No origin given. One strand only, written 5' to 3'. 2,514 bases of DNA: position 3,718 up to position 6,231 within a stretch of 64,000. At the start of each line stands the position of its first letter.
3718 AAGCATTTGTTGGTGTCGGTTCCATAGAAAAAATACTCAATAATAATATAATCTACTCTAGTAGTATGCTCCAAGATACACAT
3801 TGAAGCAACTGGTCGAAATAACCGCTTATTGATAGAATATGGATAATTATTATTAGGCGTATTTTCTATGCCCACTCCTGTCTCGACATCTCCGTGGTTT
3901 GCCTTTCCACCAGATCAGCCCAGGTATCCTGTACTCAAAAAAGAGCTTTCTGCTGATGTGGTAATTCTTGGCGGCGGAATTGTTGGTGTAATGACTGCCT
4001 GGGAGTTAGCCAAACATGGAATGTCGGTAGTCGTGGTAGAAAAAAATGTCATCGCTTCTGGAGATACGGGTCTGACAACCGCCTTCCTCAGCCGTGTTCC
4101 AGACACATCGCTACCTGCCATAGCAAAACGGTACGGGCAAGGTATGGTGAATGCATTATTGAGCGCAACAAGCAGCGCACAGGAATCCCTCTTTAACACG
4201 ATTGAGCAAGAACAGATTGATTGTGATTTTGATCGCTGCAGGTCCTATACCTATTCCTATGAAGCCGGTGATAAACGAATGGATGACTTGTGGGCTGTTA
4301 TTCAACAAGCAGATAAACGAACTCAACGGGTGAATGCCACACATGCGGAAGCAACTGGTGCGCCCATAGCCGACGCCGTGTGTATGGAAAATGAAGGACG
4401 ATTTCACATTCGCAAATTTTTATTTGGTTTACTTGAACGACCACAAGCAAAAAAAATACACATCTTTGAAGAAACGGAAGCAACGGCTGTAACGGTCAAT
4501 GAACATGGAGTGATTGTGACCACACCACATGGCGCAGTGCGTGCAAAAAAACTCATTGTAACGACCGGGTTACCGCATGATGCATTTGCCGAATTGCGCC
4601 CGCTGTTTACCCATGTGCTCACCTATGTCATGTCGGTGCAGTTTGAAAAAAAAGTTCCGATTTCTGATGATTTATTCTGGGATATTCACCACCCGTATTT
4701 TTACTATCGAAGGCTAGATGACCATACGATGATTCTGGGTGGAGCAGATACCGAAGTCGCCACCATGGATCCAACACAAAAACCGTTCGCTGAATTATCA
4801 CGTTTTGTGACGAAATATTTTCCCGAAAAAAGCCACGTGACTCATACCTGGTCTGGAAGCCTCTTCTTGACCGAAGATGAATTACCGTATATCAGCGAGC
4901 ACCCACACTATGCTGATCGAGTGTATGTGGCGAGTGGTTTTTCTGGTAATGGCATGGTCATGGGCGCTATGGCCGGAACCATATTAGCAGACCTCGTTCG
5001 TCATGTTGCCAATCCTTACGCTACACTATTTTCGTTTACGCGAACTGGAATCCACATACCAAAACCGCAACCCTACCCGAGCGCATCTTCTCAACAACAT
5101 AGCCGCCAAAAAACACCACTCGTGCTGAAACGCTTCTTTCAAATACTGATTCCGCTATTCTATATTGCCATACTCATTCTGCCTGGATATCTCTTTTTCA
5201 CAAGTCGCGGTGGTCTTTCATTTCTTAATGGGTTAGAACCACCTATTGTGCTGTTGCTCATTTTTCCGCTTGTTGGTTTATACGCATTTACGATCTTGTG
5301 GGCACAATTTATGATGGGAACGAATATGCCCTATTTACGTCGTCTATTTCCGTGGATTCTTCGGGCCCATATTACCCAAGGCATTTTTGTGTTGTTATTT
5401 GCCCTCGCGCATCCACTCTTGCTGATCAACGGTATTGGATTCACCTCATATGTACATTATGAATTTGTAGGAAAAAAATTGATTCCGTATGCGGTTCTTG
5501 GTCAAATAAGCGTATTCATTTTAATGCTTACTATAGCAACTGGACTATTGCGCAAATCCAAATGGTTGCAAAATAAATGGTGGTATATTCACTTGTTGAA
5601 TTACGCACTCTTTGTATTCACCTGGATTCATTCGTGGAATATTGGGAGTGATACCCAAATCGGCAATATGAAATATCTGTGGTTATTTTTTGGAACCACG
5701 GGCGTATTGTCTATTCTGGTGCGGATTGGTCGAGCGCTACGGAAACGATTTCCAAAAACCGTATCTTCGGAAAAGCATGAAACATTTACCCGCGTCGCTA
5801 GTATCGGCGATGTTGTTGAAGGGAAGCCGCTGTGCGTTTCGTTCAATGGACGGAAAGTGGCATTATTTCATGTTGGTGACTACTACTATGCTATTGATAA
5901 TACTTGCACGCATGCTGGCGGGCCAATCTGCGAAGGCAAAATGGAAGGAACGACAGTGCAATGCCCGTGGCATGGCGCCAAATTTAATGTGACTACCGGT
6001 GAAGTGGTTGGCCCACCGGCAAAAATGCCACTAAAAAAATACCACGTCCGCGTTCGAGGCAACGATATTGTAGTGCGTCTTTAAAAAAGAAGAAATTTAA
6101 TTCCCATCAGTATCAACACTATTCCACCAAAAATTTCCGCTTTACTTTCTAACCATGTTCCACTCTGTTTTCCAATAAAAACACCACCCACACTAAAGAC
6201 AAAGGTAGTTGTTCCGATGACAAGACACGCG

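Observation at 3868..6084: Single polypeptide combining an FAD-dependent oxidase, a His-bearing membrane domain and a Rieske [2Fe-2S] domain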

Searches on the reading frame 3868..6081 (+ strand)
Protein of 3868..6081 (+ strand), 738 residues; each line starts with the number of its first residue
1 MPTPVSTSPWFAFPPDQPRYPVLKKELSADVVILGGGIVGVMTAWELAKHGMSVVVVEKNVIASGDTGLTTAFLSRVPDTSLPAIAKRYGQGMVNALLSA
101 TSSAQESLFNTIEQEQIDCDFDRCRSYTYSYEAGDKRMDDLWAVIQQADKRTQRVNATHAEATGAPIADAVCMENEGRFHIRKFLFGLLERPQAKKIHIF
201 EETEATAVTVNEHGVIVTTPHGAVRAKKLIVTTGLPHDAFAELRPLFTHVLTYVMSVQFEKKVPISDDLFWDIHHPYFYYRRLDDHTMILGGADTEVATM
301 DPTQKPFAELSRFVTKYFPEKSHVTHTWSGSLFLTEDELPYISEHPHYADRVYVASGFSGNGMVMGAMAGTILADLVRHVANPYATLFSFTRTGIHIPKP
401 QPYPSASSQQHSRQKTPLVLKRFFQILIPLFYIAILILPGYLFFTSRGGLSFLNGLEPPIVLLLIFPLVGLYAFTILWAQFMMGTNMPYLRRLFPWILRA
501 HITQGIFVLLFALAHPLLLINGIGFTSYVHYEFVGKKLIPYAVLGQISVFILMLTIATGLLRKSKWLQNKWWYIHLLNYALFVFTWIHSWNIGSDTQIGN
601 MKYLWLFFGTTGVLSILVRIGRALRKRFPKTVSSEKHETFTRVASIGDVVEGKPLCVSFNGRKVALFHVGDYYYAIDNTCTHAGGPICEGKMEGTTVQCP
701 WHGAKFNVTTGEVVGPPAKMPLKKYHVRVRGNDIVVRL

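Call 3: search_protein_families(library=pfam, proteins=[window:3868-6081:+], max_evalue=1)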
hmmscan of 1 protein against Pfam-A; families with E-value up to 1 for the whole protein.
window:3868-6081:+ (738 aa): 23 families
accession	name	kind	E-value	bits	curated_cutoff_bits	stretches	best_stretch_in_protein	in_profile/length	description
PF01266.30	DAO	-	5.7e-53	181.1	27.9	1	30-376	1-353/353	FAD dependent oxidoreductase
PF00355.32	Rieske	-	1.1e-17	64.1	20.3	1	642-725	4-87/88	Rieske [2Fe-2S] domain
PF13806.12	Rieske_2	-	2.7e-13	50.2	27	1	640-736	2-103/104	Rieske-like [2Fe-2S] domain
PF22543.2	Rieske_4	-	3.2e-08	34.3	28.4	1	655-712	15-76/119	Soluble Rieske-type ferredoxin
PF13738.12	Pyr_redox_3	-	9.6e-06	25.5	30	2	194-234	93-133/305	Pyridine nucleotide-disulphide oxidoreductase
PF13450.12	NAD_binding_8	-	9.9e-06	26.2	21.9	1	33-65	1-33/68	NAD(P)-binding Rossmann-like domain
PF07992.20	Pyr_redox_2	-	1.2e-05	25.3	26.1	1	30-122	2-81/291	Pyridine nucleotide-disulphide oxidoreductase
PF03486.20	HI0933_like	-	2.6e-05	24.3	50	1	30-60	2-32/244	HI0933-like protein Rossmann domain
PF00890.30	FAD_binding_2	-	3.3e-05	23.7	20.4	1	30-220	1-185/414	FAD binding domain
PF01494.25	FAD_binding_3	-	4.9e-05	23.2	22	1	29-60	2-33/349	FAD binding domain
PF01794.25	Ferric_reduct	-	0.00028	21.4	28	1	470-585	2-120/121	Ferric reductase like transmembrane component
PF01946.23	Thi4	-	0.00028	20.6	26.2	1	26-70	15-60/235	Thi4 family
PF01134.28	GIDA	-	0.002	17.7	22.1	1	30-61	1-32/391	Glucose inhibited division protein A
PF12831.13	FAD_oxidored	-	0.0028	17.5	27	1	30-63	1-34/416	FAD dependent oxidoreductase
PF04820.20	Trp_halogenase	-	0.018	14.4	21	1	30-67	1-42/458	Tryptophan halogenase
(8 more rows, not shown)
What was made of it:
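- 3955..4995 (+): DAO-type FAD-dependent dehydrogenase domain (res 30-376); predicted cytoplasmic. Pfam PF01266 E 5.7e-53, full model length (call 3).
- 5785..6081 (+): Rieske-type [2Fe-2S] ferredoxin domain (res 640-738); predicted cytoplasmic, low-potential type. PF00355 E 1e-17 (call 3).
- On NADPH oxidase (NOX) / FRE long form: A Rieske domain follows the FRD (call 3).
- On DAO family (PF01266) FAD-dependent oxidoreductases: E 5.7e-53 over 1-353/353 (call 3).
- On Rieske [2Fe-2S] ferredoxins: PF00355 scores 64.1 bits against 20.3 (call 3).
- Checked: Pfam DAO covers res 30-376 over the full model 1-353/353, E 5.7e-53 (call 3). Pfam Rieske covers res 642-725, E 1.1e-17 (call 3).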

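Call 4: search_protein_families(library=ncbifam, proteins=[window:3868-6081:+], max_evalue=1)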
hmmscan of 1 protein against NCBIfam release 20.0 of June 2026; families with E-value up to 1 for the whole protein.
window:3868-6081:+ (738 aa): 153 families (the best 25 are shown)
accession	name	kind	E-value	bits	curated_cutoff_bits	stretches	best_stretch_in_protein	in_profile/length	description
NF050086.1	pipecolate_AmaA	exception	1.2e-28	100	600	1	10-378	7-381/425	L-pipecolate oxidase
NF007422.0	PRK09965.1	equivalog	2.3e-23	82.3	113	1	643-738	6-100/106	bifunctional 3-phenylpropionate/cinnamic acid dioxygenase ferredoxin subunit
TIGR02352.1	thiamin_ThiO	equivalog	1.1e-22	80.7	250.8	1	31-379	1-349/351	glycine oxidase ThiO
TIGR03329.1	Phn_aa_oxid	hypoth_equivalog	1.4e-18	67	632.8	1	20-385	16-399/460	putative aminophosphonate oxidoreductase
NF042948.2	3PPDioc_HcaC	equivalog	8.3e-18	64.6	150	1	643-737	6-101/105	3-phenylpropionate/cinnamic acid dioxygenase ferredoxin subunit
NF041683.1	ant_diox_AndAb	equivalog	4.5e-16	58.9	150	1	640-737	2-99/100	anthranilate 1,2-dioxygenase ferredoxin subunit AndAb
TIGR01373.1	soxB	subfamily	2e-13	50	529.45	1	28-390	30-396/407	sarcosine oxidase subunit beta family protein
TIGR01377.1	soxA_mon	subfamily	7.8e-13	47.9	479.65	2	204-384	167-365/381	amino oxidase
TIGR02377.1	MocE_fam_FeS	subfamily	9.9e-13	48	136.15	1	655-737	17-100/101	MocE family 2Fe-2S type ferredoxin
TIGR03197.1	MnmC_Cterm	equivalog_domain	1.1e-12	47.8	174.2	1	30-245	1-211/400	FAD-dependent 5-carboxymethylaminomethyl-2-thiouridine(34) oxidoreductase MnmC1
NF008425.0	PRK11259.1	equivalog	1.8e-12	46.9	257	2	198-383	166-364/377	N-methyl-L-tryptophan oxidase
NF001933.0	PRK00711.1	subfamily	2.2e-12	46.7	383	2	31-68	3-40/429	D-amino acid dehydrogenase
NF002480.1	PRK01747.1-1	equivalog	3.6e-12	45.5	540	1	22-246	241-461/645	bifunctional tRNA (5-methylaminomethyl-2-thiouridine)(34)-methyltransferase MnmC2/FAD-dependent 5-carboxymethylaminomethyl-2-thiouridine(34)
TIGR02378.1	nirD_assim_sml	equivalog_domain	5.5e-12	45.8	74.65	1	641-737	3-104/105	nitrite reductase small subunit NirD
NF041174.1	SDX_Thmprot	equivalog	1.1e-08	35.2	170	1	653-721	15-84/109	sulredoxin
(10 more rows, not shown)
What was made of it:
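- On Named DAO subfamilies (ThiO glycine oxidase, SoxB, DadA, pipecolate oxidase, PuuB-like): ThiO scores 80.7 against 250.8, and DadA 46.7 against 383 (call 4).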

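Call 5: search_solved_structures(query=window:3868-6081:+, max_evalue=0.01, show_alignments=2)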
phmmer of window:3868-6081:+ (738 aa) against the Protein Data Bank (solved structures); distinct sequences matched with E-value up to 0.01: 60.
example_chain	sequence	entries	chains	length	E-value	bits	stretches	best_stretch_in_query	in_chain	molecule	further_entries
2e4p_A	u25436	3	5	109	3.2e-18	68.4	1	639-736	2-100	Biphenyl dioxygenase ferredoxin subunit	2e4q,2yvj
2qpz_A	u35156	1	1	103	5.5e-16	61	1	643-735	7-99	Naphthalene 1,2-dioxygenase system ferredoxin subunit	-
1fqt_A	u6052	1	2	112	6.3e-16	60.8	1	637-736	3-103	RIESKE-TYPE FERREDOXIN OF BIPHENYL DIOXYGENASE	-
5bok_A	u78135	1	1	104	1e-15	60.1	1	641-737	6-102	Ferredoxin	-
1vck_A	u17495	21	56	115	2.7e-15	58.7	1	643-736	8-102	ferredoxin component of carbazole | Ferredoxin CarAc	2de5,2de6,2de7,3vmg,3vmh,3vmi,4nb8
1y56_B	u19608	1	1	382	7.4e-15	57.3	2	283-378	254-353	sarcosine oxidase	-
2i7f_A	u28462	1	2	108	1.5e-13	52.9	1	642-731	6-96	Ferredoxin component of dioxygenase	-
4ysh_A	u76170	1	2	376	5.8e-12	47.7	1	30-392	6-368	Glycine oxidase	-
5fjm_A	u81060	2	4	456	6.9e-12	47.5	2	28-70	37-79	L-AMINO ACID DEAMINASE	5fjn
3gce_A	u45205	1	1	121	1e-11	46.9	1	638-736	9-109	Ferredoxin component of carbazole 1,9a-dioxygenase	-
4emj_B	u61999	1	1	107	3.3e-11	45.2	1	639-736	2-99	Toluene 1,2-dioxygenase system ferredoxin subunit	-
3dqy_A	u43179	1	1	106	4e-11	44.9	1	640-736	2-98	Toluene 1,2-dioxygenase system ferredoxin subunit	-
5i39_A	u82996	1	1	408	2.6e-09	38.9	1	28-377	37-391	L-amino acid deaminase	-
8hn2_A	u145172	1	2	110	5.5e-09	37.9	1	643-737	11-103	Cytochrome b6-f complex iron-sulfur subunit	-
5hxw_A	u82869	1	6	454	6.4e-09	37.6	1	28-79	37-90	L-amino acid deaminase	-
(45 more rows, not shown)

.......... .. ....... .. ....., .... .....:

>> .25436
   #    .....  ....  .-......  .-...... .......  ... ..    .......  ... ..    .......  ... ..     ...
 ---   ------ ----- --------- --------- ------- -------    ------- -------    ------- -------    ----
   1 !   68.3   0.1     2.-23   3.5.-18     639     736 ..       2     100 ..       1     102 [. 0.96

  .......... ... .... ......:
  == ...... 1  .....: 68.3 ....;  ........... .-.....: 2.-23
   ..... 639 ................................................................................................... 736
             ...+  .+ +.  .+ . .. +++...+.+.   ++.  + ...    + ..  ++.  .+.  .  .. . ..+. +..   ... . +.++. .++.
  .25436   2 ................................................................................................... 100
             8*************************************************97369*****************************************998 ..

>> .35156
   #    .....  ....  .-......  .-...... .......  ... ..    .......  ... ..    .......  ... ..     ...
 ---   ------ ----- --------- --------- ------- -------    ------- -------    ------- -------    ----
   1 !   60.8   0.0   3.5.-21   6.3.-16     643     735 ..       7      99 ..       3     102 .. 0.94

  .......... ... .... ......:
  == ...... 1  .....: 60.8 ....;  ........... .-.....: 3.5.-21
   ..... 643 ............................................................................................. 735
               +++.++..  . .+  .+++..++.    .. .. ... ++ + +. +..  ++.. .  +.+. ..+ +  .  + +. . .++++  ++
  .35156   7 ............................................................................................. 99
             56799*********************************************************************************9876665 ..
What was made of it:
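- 5785..6081 (+): PDB sequence hits to the biphenyl, naphthalene and carbazole dioxygenase ferredoxins, E 3e-18 to 3e-15 (call 5).
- On Rieske [2Fe-2S] ferredoxins: PDB sequence hits to BphF-type ferredoxins at E 3e-18 (call 5).
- On High-potential Rieske proteins (bc1/b6f): Matches to b6f Rieske are weak, at E 1e-7 or worse (calls 4, 5).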
